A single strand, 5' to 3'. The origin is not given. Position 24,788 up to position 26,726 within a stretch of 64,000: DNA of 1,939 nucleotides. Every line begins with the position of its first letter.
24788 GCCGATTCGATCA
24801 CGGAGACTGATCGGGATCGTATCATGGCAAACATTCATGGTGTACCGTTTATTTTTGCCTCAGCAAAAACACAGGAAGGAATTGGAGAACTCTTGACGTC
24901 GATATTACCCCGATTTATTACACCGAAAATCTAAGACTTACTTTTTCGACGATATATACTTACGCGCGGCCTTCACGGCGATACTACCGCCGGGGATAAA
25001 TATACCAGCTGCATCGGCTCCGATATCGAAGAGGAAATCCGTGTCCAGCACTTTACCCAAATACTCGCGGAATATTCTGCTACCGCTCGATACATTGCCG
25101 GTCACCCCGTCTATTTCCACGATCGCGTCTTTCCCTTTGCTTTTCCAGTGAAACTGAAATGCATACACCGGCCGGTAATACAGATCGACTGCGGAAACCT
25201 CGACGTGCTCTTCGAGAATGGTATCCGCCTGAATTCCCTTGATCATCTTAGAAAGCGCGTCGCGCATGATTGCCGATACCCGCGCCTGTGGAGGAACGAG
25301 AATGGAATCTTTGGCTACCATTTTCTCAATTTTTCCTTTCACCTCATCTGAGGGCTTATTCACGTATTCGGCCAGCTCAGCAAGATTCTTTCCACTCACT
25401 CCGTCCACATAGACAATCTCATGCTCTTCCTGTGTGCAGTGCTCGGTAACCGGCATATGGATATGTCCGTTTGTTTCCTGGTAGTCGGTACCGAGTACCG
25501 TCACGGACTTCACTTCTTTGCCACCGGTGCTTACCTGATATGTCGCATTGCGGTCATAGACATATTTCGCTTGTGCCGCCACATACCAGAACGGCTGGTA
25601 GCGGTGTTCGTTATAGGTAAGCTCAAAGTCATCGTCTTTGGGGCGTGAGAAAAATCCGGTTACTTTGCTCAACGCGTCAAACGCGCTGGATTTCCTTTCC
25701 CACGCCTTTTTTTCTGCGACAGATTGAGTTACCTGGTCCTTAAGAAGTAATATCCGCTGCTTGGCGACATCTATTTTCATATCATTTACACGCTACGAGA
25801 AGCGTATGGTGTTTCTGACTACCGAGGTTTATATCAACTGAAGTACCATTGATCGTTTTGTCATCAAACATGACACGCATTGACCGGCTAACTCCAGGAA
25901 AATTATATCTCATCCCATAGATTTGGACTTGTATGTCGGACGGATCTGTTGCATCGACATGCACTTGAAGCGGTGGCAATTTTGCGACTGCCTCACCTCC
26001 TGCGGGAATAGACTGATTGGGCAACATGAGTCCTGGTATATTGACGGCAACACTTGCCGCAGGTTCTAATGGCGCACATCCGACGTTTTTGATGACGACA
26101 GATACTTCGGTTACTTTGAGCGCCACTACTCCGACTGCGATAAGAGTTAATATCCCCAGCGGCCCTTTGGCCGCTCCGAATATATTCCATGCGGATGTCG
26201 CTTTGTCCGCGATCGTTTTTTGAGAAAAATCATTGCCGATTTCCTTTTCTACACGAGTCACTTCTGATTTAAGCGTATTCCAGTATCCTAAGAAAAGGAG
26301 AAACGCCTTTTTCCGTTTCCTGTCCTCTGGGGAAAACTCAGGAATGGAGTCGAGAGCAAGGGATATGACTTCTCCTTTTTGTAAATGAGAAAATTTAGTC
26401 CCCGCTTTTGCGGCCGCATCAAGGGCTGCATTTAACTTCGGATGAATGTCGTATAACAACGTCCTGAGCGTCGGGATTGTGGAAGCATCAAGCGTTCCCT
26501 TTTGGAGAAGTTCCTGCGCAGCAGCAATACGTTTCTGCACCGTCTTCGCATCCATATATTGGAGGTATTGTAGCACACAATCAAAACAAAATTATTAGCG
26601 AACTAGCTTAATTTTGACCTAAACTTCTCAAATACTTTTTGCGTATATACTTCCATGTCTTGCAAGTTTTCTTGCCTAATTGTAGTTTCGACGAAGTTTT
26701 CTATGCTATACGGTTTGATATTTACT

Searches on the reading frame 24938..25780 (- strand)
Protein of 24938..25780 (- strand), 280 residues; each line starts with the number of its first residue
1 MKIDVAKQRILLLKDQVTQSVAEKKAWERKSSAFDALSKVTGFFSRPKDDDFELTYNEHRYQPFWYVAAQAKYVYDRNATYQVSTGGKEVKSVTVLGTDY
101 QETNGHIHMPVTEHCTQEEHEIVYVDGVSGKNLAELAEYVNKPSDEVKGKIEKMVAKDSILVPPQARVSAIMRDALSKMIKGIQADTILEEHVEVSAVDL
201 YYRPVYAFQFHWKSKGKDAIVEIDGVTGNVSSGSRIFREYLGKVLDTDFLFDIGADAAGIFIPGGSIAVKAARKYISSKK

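Call 3: search_protein_families(library=pfam, proteins=[window:24938-25780:-], max_evalue=0.01)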
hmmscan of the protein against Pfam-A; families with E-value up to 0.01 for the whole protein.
window:24938-25780:- (280 aa): 0 families

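Call 4: search_protein_families(library=ncbifam, proteins=[window:24938-25780:-], max_evalue=0.01)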
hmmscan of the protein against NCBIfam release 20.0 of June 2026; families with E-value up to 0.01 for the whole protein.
window:24938-25780:- (280 aa): 0 families

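Call 34: find_encoding_contigs(protein=window:24938-25780:-, flank=10000, max_places=6)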
Protein window:24938-25780:- (280 aa): no gene with exactly this product is on record in the collection.

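Call 65: search_protein_families(library=padloc, proteins=[window:24938-25780:-], max_evalue=0.01)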
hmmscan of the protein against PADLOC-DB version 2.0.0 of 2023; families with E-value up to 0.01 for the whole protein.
window:24938-25780:- (280 aa): 0 families

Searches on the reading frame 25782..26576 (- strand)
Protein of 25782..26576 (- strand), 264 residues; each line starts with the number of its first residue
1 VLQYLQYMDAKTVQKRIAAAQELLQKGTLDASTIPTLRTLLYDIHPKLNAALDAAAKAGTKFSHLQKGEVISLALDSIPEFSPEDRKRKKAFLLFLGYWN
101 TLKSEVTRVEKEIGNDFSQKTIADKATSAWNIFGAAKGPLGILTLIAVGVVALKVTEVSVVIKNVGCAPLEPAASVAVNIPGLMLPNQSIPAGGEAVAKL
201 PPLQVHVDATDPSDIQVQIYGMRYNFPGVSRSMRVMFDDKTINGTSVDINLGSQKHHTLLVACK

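Call 3: search_protein_families(library=pfam, proteins=[window:25782-26576:-], max_evalue=0.01)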
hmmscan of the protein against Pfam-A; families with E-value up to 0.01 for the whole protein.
window:25782-26576:- (264 aa): 0 families

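Call 4: search_protein_families(library=ncbifam, proteins=[window:25782-26576:-], max_evalue=0.01)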
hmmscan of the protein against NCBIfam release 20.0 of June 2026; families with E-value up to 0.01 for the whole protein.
window:25782-26576:- (264 aa): 0 families

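Call 32: find_related_loci(query=window:25782-26576:-, collection=genome_contigs, flank=10000)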
Query window:25782-26576:- (264 aa) in genome_contigs; peptide patterns used: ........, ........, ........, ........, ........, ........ (x = any residue, [..] = any of these).
90 stretches matched a pattern, but none encodes a relative of the query by tblastn (E <= 1e-3).

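Call 65: search_protein_families(library=padloc, proteins=[window:25782-26576:-], max_evalue=0.01)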
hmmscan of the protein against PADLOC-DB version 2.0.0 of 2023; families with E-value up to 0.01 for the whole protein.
window:25782-26576:- (264 aa): 0 families
